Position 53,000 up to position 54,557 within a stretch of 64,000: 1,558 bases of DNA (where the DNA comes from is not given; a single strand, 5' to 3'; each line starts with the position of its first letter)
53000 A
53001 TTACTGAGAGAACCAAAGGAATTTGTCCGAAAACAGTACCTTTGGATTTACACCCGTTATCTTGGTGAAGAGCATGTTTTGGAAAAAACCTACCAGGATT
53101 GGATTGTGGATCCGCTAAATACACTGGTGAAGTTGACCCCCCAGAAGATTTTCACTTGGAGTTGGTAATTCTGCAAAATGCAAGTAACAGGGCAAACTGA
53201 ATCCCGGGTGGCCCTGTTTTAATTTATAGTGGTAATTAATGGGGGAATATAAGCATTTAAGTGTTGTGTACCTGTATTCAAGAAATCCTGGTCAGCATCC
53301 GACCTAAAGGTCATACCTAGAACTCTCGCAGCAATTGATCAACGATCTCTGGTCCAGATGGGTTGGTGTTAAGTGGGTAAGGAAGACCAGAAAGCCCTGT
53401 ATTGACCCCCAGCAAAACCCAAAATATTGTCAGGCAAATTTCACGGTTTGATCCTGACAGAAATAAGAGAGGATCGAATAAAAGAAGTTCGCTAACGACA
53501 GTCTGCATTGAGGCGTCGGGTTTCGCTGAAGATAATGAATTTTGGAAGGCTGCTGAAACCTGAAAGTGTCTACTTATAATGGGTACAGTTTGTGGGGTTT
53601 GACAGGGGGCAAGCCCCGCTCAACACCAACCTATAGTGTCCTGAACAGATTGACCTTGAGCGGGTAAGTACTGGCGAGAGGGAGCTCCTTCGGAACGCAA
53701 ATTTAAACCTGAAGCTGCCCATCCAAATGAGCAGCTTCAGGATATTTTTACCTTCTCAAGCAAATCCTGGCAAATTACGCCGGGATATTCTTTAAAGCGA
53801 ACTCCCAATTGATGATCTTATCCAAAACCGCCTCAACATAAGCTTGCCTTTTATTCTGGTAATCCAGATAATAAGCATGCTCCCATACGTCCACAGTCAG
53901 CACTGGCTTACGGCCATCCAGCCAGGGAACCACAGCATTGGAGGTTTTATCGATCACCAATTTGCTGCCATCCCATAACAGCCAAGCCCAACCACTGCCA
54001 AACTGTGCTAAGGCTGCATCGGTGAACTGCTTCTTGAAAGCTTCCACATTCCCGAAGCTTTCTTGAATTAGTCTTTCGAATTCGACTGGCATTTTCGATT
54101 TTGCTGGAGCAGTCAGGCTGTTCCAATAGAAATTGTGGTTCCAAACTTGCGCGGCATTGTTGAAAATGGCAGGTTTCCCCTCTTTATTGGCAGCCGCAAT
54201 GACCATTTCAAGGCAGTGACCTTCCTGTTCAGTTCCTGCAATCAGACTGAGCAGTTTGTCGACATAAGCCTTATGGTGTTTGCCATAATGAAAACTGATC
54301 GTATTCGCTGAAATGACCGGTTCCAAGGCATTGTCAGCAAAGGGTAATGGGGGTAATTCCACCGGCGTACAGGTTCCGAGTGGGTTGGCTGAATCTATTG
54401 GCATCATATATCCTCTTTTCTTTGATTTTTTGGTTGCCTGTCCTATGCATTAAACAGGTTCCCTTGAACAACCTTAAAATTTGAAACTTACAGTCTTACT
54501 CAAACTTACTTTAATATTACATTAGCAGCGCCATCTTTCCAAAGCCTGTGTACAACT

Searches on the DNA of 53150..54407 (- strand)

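Call 11: search_rna_families(source=window, start=53150, end=53790, threshold=evalue, max_evalue=10, show_alignments=3)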
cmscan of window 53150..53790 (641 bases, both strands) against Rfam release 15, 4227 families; matches with E-value up to 10: 7.
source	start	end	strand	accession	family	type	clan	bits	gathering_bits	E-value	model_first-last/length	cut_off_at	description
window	53649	53757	+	RF01719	Pseudomon-1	Gene; sRNA;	-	20.6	50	0.13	1-116/116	no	Pseudomon-1/ErsA RNA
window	53708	53741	-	RF03941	mir-3158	Gene; miRNA;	-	17.5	97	2.7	1-81/81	no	mir-3158 microRNA precursor family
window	53524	53599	+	RF01526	ceN106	Gene; snRNA; snoRNA; CD-box;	-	17.4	60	0.97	1-77/77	no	C. elegans snoRNA ceN106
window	53703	53746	-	RF03278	mir-980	Gene; miRNA;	-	15.6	47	2.4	1-80/80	no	mir-980 microRNA precursor family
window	53709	53740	-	RF03957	mir-5856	Gene; miRNA;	-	15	90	5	1-70/70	no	mir-5856 microRNA precursor family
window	53505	53569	+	RF01926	mir-981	Gene; miRNA;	-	14.9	51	0.48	1-86/86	no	mir-981 microRNA precursor family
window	53457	53486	+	RF03055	RAGATH-30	Gene; sRNA;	-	13.6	59.5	9.2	1-59/59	no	RAGATH-30 RNA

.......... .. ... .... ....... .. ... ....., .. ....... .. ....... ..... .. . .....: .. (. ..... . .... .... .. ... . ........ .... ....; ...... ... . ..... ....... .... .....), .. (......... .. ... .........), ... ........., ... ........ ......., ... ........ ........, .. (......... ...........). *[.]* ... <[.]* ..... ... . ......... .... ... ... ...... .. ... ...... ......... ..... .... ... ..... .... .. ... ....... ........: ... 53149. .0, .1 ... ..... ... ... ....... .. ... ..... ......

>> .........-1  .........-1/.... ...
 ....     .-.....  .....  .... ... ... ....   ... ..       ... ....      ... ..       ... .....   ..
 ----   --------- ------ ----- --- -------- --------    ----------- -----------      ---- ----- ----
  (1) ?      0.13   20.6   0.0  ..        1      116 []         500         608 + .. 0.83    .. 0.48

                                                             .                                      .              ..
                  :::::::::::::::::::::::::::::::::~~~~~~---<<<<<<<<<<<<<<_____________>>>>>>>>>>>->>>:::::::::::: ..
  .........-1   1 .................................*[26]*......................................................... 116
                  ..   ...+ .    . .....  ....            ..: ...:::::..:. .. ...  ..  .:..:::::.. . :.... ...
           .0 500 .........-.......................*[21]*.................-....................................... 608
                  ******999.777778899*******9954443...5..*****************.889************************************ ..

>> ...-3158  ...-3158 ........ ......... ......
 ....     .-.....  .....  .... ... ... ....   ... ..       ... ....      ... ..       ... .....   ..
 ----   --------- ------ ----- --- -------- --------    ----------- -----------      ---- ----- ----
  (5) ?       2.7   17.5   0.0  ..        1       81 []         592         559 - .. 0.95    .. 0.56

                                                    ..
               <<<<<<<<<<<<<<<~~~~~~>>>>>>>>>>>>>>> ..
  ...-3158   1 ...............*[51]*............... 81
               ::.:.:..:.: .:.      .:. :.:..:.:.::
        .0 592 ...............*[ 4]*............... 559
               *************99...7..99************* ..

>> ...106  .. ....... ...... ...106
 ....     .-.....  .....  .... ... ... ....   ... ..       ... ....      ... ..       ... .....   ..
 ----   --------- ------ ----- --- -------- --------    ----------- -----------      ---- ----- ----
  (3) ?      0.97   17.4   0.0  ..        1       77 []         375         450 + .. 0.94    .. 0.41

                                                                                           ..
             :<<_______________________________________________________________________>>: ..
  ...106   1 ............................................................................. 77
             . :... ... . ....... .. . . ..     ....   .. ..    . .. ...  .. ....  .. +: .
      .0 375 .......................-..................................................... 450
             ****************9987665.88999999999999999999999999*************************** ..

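Call 29: search_rna_families(sources=[L002, L003, L004, L006, L007, L010, L011, L013, L015, L016, L018, L019, L020, L022, L023, L028], threshold=gathering)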
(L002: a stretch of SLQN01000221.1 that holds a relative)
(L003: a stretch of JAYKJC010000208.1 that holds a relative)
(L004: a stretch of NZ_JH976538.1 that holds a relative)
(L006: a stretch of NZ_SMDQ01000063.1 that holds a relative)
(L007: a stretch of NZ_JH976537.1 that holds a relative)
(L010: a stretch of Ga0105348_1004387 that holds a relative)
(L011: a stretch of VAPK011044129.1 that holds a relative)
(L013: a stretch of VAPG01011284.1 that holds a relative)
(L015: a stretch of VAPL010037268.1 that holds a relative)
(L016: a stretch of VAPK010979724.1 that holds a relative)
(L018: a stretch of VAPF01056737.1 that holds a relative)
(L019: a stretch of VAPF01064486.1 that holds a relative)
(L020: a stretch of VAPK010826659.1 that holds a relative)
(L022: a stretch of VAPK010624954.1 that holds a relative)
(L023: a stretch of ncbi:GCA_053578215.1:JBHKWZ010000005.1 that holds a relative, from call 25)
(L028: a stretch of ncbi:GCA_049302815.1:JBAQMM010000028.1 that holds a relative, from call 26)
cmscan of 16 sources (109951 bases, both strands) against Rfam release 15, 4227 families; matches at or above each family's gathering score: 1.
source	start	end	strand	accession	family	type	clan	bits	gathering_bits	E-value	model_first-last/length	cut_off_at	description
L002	2494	2540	-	RF00005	tRNA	Gene; tRNA;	CL00001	31.2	29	0.026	26-71/71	5'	tRNA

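Call 56: search_dna_similar(query=window:53226-53760:+, collection=plasmids, mode=distant, max_evalue=0.01, max_rows=15)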
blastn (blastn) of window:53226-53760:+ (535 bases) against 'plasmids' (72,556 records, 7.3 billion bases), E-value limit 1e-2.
No match.

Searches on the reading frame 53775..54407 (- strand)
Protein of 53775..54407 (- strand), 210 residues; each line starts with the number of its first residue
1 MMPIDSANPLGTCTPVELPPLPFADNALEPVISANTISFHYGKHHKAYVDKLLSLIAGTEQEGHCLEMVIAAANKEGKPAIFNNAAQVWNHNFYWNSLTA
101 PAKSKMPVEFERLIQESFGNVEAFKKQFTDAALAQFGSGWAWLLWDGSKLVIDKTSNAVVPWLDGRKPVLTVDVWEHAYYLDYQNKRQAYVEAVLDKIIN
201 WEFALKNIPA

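Call 14: find_encoding_contigs(protein=window:53775-54407:-, flank=10000, max_places=10)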
Protein window:53775-54407:- (210 aa): no gene with exactly this product is on record in the collection.

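Call 24: find_homologous_proteins(query=window:53778-54407:-, max_evalue=1e-40)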
Query window:53778-54407:- (210 aa): 7990 proteins with E <= 1e-40 among 8000 candidates; the best 120 are listed.
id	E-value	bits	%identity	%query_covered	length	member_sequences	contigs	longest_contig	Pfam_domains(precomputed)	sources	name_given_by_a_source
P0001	1.7e-133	461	94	100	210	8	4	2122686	PF00081.28,PF02777.24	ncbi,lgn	ncbi:MAG: superoxide dismutase [Anaerolineaceae bacterium]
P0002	3.2e-106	372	79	96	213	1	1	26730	PF00081.28,PF02777.24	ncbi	ncbi:MAG: superoxide dismutase [Anaerolineaceae bacterium]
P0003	2.6e-98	346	70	99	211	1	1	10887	PF00081.28,PF02777.24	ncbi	-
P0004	1.5e-95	337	71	96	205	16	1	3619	PF00081.28,PF02777.24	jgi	-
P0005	6.5e-95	335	71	95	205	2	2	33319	PF00081.28,PF02777.24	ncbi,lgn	ncbi:MAG: superoxide dismutase [Anaerolineaceae bacterium]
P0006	1.3e-94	334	71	95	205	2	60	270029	PF00081.28,PF02777.24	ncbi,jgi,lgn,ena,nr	ncbi:MAG: superoxide dismutase [Chloroflexi bacterium]|jgi:Fe-Mn family superoxide dismutase|nr:supe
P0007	1.7e-94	334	71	95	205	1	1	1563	PF00081.28,PF02777.24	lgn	-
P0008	3.5e-94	333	72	93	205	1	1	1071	PF00081.28,PF02777.24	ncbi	-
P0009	7.4e-94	332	72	95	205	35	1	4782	PF00081.28,PF02777.24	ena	-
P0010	2.2e-93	330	70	95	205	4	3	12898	PF00081.28,PF02777.24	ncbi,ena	-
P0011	2.2e-93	330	71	96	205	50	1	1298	PF00081.28,PF02777.24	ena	-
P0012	2.8e-93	330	70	95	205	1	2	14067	PF00081.28,PF02777.24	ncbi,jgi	-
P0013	2.8e-92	326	69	96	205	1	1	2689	PF00081.28,PF02777.24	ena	-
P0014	4.7e-92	326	69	96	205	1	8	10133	PF00081.28,PF02777.24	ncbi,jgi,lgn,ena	jgi:Fe-Mn family superoxide dismutase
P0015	7.2e-92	325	69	96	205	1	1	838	PF00081.28,PF02777.24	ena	-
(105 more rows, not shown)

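Call 25: find_encoding_contigs(protein=P0001, flank=10000, max_places=6)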
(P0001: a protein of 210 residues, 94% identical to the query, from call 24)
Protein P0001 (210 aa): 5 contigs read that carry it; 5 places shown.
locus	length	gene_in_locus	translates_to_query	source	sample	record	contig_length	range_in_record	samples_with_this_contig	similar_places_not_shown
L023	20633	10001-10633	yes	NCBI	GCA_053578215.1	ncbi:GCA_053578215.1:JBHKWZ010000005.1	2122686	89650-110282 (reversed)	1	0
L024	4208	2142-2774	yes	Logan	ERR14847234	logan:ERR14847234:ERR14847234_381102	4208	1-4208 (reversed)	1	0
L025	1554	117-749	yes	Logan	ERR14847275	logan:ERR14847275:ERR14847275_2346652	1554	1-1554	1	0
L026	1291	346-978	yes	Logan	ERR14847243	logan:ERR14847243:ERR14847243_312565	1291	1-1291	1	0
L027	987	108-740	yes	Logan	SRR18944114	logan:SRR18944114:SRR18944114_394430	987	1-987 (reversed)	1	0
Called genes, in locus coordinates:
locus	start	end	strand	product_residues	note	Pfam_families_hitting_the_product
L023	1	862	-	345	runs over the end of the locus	PF12802:MarR_2 (weak), PF13412:HTH_24 (weak), PF13545:HTH_Crp_2 (weak), PF13581:HATPase_c_2 (weak), PF02518:HATPase_c (weak), PF14213:DUF4325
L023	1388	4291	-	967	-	PF00005:ABC_tran (faint), PF02463:SMC_N (faint), PF03193:RsgA_GTPase (faint), PF13191:AAA_16 (faint), PF13304:AAA_21 (faint), PF13555:AAA_29 (faint), PF17760:UvrA_inter, PF17755:UvrA_DNA-bind, +3 more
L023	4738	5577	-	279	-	PF01210:NAD_Gly3P_dh_N (faint), PF03807:F420_oxidored, PF14748:P5CR_dimer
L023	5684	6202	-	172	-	-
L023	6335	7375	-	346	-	PF03706:LPG_synthase_TM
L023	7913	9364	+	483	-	PF07690:MFS_1, PF13347:MFS_2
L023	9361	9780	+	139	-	PF01894:YjbQ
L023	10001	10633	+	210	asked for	PF00081:Sod_Fe_N, PF02777:Sod_Fe_C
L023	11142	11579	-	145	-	PF01243:PNPOx_N, PF12900:Pyridox_ox_2 (weak)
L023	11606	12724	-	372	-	PF01658:Inos-1-P_synth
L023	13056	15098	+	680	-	PF00270:DEAD (faint), PF04851:ResIII, PF17757:UvrB_inter, PF27431:UvrB_3rd, PF00271:Helicase_C, PF12344:UvrB, PF02151:UVR (weak)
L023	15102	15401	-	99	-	PF00708:Acylphosphatase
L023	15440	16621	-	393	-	PF13646:HEAT_2 (weak), PF02985:HEAT (faint), PF03130:HEAT_PBS (faint), PF13513:HEAT_EZ (faint), PF13646:HEAT_2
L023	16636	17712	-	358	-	PF02163:Peptidase_M50, PF04495:GRASP55_65 (weak), PF00595:PDZ, PF13180:PDZ_2, PF17820:PDZ_6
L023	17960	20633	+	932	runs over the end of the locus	PF00929:RNase_T, PF00270:DEAD, PF04851:ResIII (faint), PF06733:DEAD_2 (weak), PF13307:Helicase_C_2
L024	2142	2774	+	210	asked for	PF00081:Sod_Fe_N, PF02777:Sod_Fe_C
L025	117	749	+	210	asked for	PF00081:Sod_Fe_N, PF02777:Sod_Fe_C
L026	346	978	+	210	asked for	PF00081:Sod_Fe_N, PF02777:Sod_Fe_C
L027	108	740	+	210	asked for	PF00081:Sod_Fe_N, PF02777:Sod_Fe_C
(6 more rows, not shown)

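Call 26: find_encoding_contigs(protein=P0002, flank=6000, max_places=4)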
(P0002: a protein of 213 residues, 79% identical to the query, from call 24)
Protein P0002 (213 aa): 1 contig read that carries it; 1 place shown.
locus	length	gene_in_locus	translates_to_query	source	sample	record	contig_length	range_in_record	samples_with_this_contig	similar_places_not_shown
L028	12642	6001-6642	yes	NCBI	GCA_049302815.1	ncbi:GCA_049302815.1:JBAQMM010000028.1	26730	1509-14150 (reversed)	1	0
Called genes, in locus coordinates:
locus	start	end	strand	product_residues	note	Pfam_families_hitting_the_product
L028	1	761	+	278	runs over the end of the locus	-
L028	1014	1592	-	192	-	-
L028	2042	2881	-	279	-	PF01210:NAD_Gly3P_dh_N (faint), PF02558:ApbA (faint), PF03446:NAD_binding_2 (faint), PF03807:F420_oxidored, PF14748:P5CR_dimer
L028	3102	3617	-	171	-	PF04307:YdjM (weak)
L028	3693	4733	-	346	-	PF03706:LPG_synthase_TM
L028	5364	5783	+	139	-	PF01894:YjbQ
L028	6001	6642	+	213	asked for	PF00081:Sod_Fe_N, PF02777:Sod_Fe_C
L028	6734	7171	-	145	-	PF01243:PNPOx_N, PF12900:Pyridox_ox_2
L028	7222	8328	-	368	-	PF01658:Inos-1-P_synth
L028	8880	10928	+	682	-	PF00270:DEAD (faint), PF04851:ResIII, PF17757:UvrB_inter, PF27431:UvrB_3rd, PF00271:Helicase_C, PF12344:UvrB, PF02151:UVR (weak)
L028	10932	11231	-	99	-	PF00708:Acylphosphatase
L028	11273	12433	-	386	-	PF13646:HEAT_2 (weak), PF02985:HEAT (faint), PF13513:HEAT_EZ (faint), PF03130:HEAT_PBS (faint), PF13646:HEAT_2 (weak)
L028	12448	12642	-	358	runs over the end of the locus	PF02163:Peptidase_M50, PF04495:GRASP55_65 (weak), PF00595:PDZ, PF13180:PDZ_2, PF17820:PDZ_6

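Call 36: find_encoding_contigs(protein=P0003, flank=5000, max_places=3)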
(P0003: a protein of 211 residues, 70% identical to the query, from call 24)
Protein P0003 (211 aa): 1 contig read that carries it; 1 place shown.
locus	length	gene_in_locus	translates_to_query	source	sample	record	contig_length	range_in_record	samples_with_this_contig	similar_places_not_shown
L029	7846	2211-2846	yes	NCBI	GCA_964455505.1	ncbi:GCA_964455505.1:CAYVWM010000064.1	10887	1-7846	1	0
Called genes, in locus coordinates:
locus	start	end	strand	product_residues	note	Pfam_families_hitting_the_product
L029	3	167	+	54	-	?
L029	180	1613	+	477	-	PF07690:MFS_1, PF13347:MFS_2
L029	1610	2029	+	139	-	PF01894:YjbQ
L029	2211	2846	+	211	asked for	PF00081:Sod_Fe_N, PF02777:Sod_Fe_C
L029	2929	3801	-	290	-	PF01988:VIT1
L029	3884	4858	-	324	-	PF12911:OppC_N (weak), PF00528:BPD_transp_1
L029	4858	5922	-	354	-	PF00528:BPD_transp_1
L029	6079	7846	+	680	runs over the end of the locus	PF00270:DEAD (faint), PF04851:ResIII, PF17757:UvrB_inter, PF27431:UvrB_3rd, PF00271:Helicase_C, PF12344:UvrB, PF02151:UVR (weak)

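Call 37: find_encoding_contigs(protein=P0006, flank=5000, max_places=3)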
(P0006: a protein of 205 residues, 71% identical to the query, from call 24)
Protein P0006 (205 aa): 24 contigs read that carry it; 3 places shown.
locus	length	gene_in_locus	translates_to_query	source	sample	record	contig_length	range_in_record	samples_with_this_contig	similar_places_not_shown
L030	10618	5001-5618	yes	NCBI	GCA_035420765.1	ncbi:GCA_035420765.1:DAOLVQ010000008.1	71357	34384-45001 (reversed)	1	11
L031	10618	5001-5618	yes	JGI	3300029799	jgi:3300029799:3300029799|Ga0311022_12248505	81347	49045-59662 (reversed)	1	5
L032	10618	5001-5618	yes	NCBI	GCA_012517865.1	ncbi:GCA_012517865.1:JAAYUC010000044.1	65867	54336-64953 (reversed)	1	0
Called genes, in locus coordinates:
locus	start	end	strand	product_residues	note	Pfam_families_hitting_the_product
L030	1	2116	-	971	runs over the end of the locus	PF00005:ABC_tran (faint), PF02463:SMC_N (faint), PF03193:RsgA_GTPase (faint), PF13175:AAA_15 (faint), PF13191:AAA_16 (faint), PF13304:AAA_21 (faint), PF17760:UvrA_inter, PF17755:UvrA_DNA-bind, +3 more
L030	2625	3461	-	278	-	PF02558:ApbA (weak), PF03446:NAD_binding_2 (weak), PF03807:F420_oxidored, PF14748:P5CR_dimer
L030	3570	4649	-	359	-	PF03706:LPG_synthase_TM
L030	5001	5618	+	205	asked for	PF00081:Sod_Fe_N, PF02777:Sod_Fe_C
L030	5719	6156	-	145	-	PF01243:PNPOx_N, PF12900:Pyridox_ox_2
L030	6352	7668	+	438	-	-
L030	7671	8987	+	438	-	PF13424:TPR_12 (faint), PF23914:TPR_CcmH_CycH (faint), PF00515:TPR_1 (faint), PF07719:TPR_2 (faint), PF13181:TPR_8 (faint), PF13371:TPR_9 (faint), PF13414:TPR_11 (faint), PF13428:TPR_14 (faint), +4 more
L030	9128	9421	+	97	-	PF00166:Cpn10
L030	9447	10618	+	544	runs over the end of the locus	PF00118:Cpn60_TCP1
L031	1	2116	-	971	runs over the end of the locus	PF00005:ABC_tran (faint), PF02463:SMC_N (faint), PF03193:RsgA_GTPase (faint), PF13175:AAA_15 (faint), PF13191:AAA_16 (faint), PF13304:AAA_21 (faint), PF17760:UvrA_inter, PF17755:UvrA_DNA-bind, +3 more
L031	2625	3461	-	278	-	PF02558:ApbA (weak), PF03446:NAD_binding_2 (weak), PF03807:F420_oxidored, PF14748:P5CR_dimer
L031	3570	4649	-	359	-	PF03706:LPG_synthase_TM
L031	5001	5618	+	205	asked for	PF00081:Sod_Fe_N, PF02777:Sod_Fe_C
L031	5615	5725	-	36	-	-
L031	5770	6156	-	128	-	PF01243:PNPOx_N, PF12900:Pyridox_ox_2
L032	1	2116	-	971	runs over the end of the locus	PF00005:ABC_tran (faint), PF02463:SMC_N (faint), PF03193:RsgA_GTPase (faint), PF13175:AAA_15 (faint), PF13191:AAA_16 (faint), PF13304:AAA_21 (faint), PF17760:UvrA_inter, PF17755:UvrA_DNA-bind, +3 more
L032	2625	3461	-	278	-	PF02558:ApbA (weak), PF03446:NAD_binding_2 (weak), PF03807:F420_oxidored, PF14748:P5CR_dimer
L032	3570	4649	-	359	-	PF03706:LPG_synthase_TM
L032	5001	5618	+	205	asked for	PF00081:Sod_Fe_N, PF02777:Sod_Fe_C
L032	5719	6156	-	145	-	PF01243:PNPOx_N, PF12900:Pyridox_ox_2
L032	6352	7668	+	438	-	-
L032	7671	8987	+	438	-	PF13424:TPR_12 (faint), PF23914:TPR_CcmH_CycH (faint), PF00515:TPR_1 (faint), PF07719:TPR_2 (faint), PF13181:TPR_8 (faint), PF13371:TPR_9 (faint), PF13414:TPR_11 (faint), PF13428:TPR_14 (faint), +4 more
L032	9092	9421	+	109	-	PF00166:Cpn10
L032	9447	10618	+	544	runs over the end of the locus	PF00118:Cpn60_TCP1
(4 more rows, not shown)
